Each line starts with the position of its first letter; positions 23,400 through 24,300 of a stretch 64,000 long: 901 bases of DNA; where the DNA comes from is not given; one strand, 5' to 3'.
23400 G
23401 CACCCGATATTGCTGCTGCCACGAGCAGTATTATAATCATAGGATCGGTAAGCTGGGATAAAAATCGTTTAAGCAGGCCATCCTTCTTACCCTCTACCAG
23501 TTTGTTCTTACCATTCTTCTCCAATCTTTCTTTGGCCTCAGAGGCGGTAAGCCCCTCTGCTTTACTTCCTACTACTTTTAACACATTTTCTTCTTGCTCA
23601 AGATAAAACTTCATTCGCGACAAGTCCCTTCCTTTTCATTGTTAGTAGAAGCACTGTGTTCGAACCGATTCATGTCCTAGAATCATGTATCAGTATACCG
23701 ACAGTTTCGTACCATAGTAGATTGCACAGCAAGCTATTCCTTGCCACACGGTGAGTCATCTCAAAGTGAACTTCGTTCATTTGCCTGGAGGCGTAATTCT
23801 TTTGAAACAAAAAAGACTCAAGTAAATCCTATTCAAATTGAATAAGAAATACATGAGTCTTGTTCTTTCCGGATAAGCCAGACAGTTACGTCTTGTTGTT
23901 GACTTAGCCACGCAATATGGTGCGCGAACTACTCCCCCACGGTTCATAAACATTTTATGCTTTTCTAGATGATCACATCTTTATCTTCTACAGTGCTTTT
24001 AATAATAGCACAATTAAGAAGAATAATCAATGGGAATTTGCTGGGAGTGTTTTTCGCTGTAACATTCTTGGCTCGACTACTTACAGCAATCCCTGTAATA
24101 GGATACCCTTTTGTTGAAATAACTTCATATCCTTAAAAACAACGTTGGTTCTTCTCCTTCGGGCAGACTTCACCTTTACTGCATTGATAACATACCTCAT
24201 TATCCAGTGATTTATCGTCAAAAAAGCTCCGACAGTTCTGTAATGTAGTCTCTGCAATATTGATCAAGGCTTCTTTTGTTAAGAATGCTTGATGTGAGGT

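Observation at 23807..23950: Probable yybP-ykoY Mn2+ riboswitch with terminator platform controlling the P-type ATPase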

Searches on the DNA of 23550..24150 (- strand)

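Call 3: search_rna_families(source=window, start=23550, end=24150, threshold=evalue, max_evalue=10, show_alignments=5)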
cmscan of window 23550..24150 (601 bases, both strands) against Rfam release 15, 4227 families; matches with E-value up to 10: 12.
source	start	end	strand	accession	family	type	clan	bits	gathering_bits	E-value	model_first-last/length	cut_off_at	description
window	23810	23863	-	RF04035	mir-7910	Gene; miRNA;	-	24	83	0.089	1-61/61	no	mir-7910 microRNA precursor family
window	23947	24039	+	RF01871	MALAT1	Gene; lncRNA;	-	19.3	70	5.4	1-95/95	no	Metastasis associated lung adenocarcinoma transcript 1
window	23803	23901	-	RF02430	SpF19_sRNA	Gene; sRNA;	-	19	60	1.3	1-99/99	no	Streptococcus sRNA SpF19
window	23792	23905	-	RF03530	bglG-cis-reg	Cis-reg;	-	18.3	80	1.2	1-137/137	no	cis-regulatory element of the bglG/LicT operon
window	23802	23869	-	RF00910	mir-873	Gene; miRNA;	-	17.8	95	0.54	1-77/77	no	mir-873 microRNA precursor family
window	23794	23880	-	RF01208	snoR99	Gene; snRNA; snoRNA; HACA-box;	-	16.8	41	6.8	1-106/106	no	Small nucleolar RNA snoR99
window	23800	23876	+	RF00910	mir-873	Gene; miRNA;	-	16.3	95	1.5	1-77/77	no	mir-873 microRNA precursor family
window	23813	23861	+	RF04071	MIR2863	Gene; miRNA;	CL00139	14.9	94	7.2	1-113/113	no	MIR2863 microRNA precursor family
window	24062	24145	-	RF00807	mir-314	Gene; miRNA;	-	14.8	69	7.3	1-90/90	no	mir-314 microRNA precursor family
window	23812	23862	-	RF03637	mir-5879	Gene; miRNA;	-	14.4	97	6.9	1-76/76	no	mir-5879 microRNA precursor family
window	23819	23855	-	RF03359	mir-1729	Gene; miRNA;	-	14.2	80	8.2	1-71/71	no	mir-1729 microRNA precursor family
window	23764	23852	+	RF02843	RefA5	Gene; antisense;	-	13.5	91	6.2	1-68/68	no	Enterococcus sRNA A5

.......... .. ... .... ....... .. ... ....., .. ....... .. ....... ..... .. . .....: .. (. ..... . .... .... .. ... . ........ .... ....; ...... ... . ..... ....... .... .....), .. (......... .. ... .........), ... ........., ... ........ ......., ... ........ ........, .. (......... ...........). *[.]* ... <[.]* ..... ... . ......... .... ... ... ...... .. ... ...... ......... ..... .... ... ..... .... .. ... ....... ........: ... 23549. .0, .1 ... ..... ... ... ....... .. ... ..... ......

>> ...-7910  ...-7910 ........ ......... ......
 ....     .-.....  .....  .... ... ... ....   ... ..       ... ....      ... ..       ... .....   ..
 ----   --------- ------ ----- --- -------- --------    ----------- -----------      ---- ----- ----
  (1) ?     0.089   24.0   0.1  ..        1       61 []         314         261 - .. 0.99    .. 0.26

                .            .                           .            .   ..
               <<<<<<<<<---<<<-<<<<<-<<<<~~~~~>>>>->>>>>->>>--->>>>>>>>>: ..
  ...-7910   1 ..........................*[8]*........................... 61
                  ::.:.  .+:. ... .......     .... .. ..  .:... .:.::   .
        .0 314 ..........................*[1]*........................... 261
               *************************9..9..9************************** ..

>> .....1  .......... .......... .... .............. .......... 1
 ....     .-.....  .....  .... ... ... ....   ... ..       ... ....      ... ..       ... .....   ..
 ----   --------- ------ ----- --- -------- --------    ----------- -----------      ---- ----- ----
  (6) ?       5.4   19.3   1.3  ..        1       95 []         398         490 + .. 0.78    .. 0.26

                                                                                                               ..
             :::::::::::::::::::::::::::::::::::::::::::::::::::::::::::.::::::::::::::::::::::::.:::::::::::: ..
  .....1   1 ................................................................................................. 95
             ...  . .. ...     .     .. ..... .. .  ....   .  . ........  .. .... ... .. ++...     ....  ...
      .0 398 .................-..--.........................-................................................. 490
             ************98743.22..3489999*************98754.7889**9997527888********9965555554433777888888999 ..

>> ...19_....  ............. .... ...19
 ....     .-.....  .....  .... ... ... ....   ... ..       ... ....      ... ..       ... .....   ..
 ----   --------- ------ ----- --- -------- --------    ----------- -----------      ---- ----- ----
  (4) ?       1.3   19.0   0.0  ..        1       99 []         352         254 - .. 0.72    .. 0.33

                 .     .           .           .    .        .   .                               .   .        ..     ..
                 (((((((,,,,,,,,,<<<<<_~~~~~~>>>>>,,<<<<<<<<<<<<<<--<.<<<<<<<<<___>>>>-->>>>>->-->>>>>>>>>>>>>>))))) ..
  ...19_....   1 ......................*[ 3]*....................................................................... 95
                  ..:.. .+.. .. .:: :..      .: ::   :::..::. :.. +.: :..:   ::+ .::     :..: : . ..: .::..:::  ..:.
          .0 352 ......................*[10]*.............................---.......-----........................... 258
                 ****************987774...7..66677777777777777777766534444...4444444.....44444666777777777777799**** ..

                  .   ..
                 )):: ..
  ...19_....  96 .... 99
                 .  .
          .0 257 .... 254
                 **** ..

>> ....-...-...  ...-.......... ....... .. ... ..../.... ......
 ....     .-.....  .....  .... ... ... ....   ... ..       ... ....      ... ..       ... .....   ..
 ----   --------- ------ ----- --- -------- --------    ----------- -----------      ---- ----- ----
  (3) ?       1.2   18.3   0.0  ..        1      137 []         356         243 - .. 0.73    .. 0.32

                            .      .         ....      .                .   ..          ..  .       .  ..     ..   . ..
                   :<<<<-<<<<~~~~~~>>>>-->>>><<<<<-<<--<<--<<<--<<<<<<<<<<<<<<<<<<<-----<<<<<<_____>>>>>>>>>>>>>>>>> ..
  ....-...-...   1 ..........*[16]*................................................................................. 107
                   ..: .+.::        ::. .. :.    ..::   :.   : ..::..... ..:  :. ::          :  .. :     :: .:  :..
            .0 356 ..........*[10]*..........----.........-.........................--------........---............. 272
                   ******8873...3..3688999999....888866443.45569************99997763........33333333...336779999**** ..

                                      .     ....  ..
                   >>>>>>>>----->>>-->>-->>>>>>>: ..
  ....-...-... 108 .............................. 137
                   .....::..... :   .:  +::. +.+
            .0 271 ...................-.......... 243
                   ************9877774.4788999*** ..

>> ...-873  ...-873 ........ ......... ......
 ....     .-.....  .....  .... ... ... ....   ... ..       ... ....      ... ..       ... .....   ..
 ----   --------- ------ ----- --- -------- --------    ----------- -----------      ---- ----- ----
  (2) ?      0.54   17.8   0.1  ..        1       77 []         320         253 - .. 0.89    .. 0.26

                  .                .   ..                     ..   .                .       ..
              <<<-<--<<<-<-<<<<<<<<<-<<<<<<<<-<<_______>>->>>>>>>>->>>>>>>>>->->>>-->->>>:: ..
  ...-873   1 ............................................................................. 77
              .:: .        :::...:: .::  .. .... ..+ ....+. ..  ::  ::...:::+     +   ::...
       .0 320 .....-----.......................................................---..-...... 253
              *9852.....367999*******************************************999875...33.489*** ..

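Call 23: build_rna_model(alignment_id=A1, structure=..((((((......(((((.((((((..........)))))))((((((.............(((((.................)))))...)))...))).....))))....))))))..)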
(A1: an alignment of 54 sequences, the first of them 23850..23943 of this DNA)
Model R1 built from alignment A1 (54 sequences, 122 columns); structure: as given.
model positions 94; base pairs 28; branch points 1; effective number of sequences 1.88; information 0.608 bits per position. Calibrated on 0.2 Mb of random sequence (short: E-values are rough).
structure used (alignment columns):
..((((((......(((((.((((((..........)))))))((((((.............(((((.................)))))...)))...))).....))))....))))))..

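Call 24: search_with_rna_model(model_id=R1, sources=[window, L001, L002, L003, L004, L005, L006, L007, L008, L009, L010, L011, L012, L013, L014, L015, L016, L017, L018, L019, L020, L021, L022, L023, L024, L025, L026, L027, L028, L029, L030, L031, L032, L033, L034, L035, L036, L037, L038, L039, L040, L041, L042, L043, L044, L045, L046, L047, L048, L049, L050, L051, L052, L053, L054, L055, L056, L057, L058, L059, L060, L061, L062, L063, L064, L065, L066, L067, L068, L069, L070, L071, L072, L073, L074, L075, L076, L077, L078, L079, L080], max_evalue=1, make_alignment=true, show_alignments=1)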
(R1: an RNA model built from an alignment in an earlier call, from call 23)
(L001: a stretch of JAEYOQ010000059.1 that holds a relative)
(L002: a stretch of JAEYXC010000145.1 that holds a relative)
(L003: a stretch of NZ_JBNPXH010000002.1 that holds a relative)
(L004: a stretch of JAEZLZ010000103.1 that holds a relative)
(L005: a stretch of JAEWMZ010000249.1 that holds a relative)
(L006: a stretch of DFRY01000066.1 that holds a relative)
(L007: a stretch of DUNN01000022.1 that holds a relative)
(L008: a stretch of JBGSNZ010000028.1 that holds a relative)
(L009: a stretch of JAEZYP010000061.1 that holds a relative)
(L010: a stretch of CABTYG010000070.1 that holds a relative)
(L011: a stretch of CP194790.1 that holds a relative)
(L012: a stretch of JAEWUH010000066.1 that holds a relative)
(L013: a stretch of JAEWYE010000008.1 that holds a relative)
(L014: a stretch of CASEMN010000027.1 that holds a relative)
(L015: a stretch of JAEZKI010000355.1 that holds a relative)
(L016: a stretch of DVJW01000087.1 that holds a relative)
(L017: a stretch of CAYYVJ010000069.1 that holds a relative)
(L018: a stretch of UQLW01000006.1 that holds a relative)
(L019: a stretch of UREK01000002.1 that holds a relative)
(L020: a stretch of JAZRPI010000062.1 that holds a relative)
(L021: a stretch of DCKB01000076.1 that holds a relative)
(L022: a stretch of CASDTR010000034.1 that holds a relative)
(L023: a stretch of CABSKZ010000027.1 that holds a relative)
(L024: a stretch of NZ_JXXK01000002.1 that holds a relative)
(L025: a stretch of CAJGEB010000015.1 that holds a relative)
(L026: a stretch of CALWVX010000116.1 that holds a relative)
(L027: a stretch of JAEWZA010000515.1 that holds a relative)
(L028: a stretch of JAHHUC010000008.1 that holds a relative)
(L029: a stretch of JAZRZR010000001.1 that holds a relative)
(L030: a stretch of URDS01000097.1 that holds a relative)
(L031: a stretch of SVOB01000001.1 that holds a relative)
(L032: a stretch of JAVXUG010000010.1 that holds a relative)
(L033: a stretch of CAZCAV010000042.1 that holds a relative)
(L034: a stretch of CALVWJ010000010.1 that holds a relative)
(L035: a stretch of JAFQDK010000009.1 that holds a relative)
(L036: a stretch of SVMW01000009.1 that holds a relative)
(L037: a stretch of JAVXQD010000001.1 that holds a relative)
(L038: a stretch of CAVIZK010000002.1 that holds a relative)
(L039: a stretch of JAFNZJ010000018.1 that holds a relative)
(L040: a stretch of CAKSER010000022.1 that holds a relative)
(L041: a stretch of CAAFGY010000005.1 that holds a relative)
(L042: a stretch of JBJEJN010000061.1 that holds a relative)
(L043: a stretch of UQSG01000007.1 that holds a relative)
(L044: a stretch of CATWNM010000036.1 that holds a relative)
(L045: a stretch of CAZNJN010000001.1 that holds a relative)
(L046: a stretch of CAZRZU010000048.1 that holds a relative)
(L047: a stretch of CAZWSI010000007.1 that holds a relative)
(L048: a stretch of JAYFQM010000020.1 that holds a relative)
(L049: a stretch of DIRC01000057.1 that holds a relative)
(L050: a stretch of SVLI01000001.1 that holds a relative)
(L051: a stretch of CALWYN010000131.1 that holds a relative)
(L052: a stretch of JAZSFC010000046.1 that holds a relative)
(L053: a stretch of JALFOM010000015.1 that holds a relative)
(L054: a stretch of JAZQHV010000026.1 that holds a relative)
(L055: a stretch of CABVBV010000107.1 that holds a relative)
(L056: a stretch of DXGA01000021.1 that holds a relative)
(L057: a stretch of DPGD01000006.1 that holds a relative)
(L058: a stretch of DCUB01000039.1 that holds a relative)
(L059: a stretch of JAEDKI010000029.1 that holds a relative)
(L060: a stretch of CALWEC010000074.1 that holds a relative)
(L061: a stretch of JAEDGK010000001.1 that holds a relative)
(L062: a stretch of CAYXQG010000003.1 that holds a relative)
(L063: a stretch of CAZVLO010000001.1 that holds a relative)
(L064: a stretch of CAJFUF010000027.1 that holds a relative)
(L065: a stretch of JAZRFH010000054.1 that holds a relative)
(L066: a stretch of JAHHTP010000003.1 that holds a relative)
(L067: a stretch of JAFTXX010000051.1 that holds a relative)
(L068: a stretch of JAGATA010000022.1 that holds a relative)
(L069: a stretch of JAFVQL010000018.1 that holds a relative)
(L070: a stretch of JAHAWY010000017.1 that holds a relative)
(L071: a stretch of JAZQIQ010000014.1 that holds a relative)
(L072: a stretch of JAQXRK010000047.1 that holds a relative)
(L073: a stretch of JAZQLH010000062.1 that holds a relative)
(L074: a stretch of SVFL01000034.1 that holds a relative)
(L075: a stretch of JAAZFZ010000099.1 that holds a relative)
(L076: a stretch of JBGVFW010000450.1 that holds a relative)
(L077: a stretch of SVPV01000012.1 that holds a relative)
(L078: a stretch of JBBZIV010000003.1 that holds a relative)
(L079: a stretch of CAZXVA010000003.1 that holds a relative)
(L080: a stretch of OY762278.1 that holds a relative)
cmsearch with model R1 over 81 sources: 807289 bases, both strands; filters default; matches with E-value up to 1: 68.
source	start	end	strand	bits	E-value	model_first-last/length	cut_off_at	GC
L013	3823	3919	+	92.8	2e-19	1-94/94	no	0.46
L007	2597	2692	+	92.8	2.1e-19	1-94/94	no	0.46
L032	3823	3921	+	92.5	2.5e-19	1-94/94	no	0.44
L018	3835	3928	+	91.9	3.3e-19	1-94/94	no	0.52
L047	3836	3929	+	91.6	4.1e-19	1-94/94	no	0.55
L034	3820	3915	+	91.1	5.3e-19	1-94/94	no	0.42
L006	3668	3764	+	90.3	8.3e-19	1-94/94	no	0.47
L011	3817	3913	+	86.9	5.9e-18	1-94/94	no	0.51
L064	3812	3907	+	86.8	6.2e-18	1-94/94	no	0.51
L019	3823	3917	+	86.6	6.9e-18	1-94/94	no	0.47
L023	3599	3693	+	86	9.8e-18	1-94/94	no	0.48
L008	3820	3915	+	84.2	2.7e-17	1-94/94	no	0.49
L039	1384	1483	+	84.1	2.8e-17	1-94/94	no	0.45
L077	3794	3887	+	84.1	2.9e-17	1-94/94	no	0.39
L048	3827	3920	+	84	3e-17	1-94/94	no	0.52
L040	3196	3288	+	83.6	3.8e-17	1-94/94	no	0.42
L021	3826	3920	+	83.5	4e-17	1-94/94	no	0.47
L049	3844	3935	+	82.2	8.4e-17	1-94/94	no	0.51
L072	105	205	+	82.2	8.6e-17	1-94/94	no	0.52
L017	178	275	+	81.2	1.5e-16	1-94/94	no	0.39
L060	1167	1260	+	80.9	1.8e-16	1-94/94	no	0.49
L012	3828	3925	+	79.8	3.4e-16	1-94/94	no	0.48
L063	3831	3924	+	79.5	3.9e-16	1-94/94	no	0.57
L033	3840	3944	+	79.2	4.8e-16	1-94/94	no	0.51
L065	2121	2208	+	79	5.3e-16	1-94/94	no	0.51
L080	3767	3866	+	78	9.3e-16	1-94/94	no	0.5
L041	3832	3925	+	77.9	9.9e-16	1-94/94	no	0.49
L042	3840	3933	+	77.6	1.1e-15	1-94/94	no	0.51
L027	3812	3905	+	77.6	1.1e-15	1-94/94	no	0.36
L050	3851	3945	+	77.4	1.3e-15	1-94/94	no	0.47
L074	2658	2747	+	77.3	1.3e-15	1-94/94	no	0.49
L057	3792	3887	+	77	1.6e-15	1-94/94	no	0.52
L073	3778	3867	+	76.6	2e-15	1-94/94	no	0.49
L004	3751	3844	+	76.4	2.3e-15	1-94/94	no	0.48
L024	3669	3767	+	75.7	3.4e-15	1-94/94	no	0.58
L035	3817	3910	+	75.6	3.5e-15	1-94/94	no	0.46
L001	3755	3848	+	75.4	3.9e-15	1-94/94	no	0.49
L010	3635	3728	+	74.9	5.3e-15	1-94/94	no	0.43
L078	3835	3931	+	74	8.9e-15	1-94/94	no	0.55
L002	2059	2152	+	73.7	1.1e-14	1-94/94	no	0.51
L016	3810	3906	+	73.4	1.2e-14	1-94/94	no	0.52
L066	3795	3887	+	73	1.6e-14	1-94/94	no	0.45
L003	3734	3827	+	72.7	1.8e-14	1-94/94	no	0.5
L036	3811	3913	+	72.1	2.5e-14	1-94/94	no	0.4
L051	3322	3421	+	71.7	3.3e-14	1-94/94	no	0.59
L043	3833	3940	+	70.7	5.9e-14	1-94/94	no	0.53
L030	2409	2495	+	70.3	7.4e-14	1-94/94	no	0.51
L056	3182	3282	+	69.7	1e-13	1-94/94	no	0.56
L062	776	863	+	68.8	1.7e-13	1-94/94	no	0.5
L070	3788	3932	+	68.5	2e-13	1-94/94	no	0.51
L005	3814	3903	+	68.5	2.1e-13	1-94/94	no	0.5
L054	3802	3897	+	65.8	9.6e-13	1-94/94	no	0.49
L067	3826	3924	+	65.3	1.2e-12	1-94/94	no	0.4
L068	3841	3935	+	64.7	1.8e-12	1-94/94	no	0.45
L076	3820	3916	+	61.7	9.8e-12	1-94/94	no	0.44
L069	3842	3924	+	58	7.8e-11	1-94/94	no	0.36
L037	3808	3930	+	38.4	5.2e-06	1-94/94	no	0.48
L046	3673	3764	+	33.4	9.3e-05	1-94/94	no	0.46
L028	3782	3879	+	28.4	0.0016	1-94/94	no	0.44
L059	3650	3755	+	26.9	0.0038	1-94/94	no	0.57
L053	1990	2094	+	25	0.011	1-94/94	no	0.54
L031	3850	3952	+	24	0.02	1-94/94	no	0.45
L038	3830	3933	+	22.5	0.046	1-94/94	no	0.48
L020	1201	1313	+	20.7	0.12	1-94/94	no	0.37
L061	3813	3920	+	18.4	0.45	1-94/94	no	0.56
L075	1184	1267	+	17.8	0.64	1-94/94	no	0.51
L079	3809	3925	+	17.7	0.69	1-94/94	no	0.55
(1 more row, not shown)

Alignment A2: 68 matches aligned to the model, 224 columns, each read 5' to 3' on its own strand. Consensus structure (alignment columns), stored with it:
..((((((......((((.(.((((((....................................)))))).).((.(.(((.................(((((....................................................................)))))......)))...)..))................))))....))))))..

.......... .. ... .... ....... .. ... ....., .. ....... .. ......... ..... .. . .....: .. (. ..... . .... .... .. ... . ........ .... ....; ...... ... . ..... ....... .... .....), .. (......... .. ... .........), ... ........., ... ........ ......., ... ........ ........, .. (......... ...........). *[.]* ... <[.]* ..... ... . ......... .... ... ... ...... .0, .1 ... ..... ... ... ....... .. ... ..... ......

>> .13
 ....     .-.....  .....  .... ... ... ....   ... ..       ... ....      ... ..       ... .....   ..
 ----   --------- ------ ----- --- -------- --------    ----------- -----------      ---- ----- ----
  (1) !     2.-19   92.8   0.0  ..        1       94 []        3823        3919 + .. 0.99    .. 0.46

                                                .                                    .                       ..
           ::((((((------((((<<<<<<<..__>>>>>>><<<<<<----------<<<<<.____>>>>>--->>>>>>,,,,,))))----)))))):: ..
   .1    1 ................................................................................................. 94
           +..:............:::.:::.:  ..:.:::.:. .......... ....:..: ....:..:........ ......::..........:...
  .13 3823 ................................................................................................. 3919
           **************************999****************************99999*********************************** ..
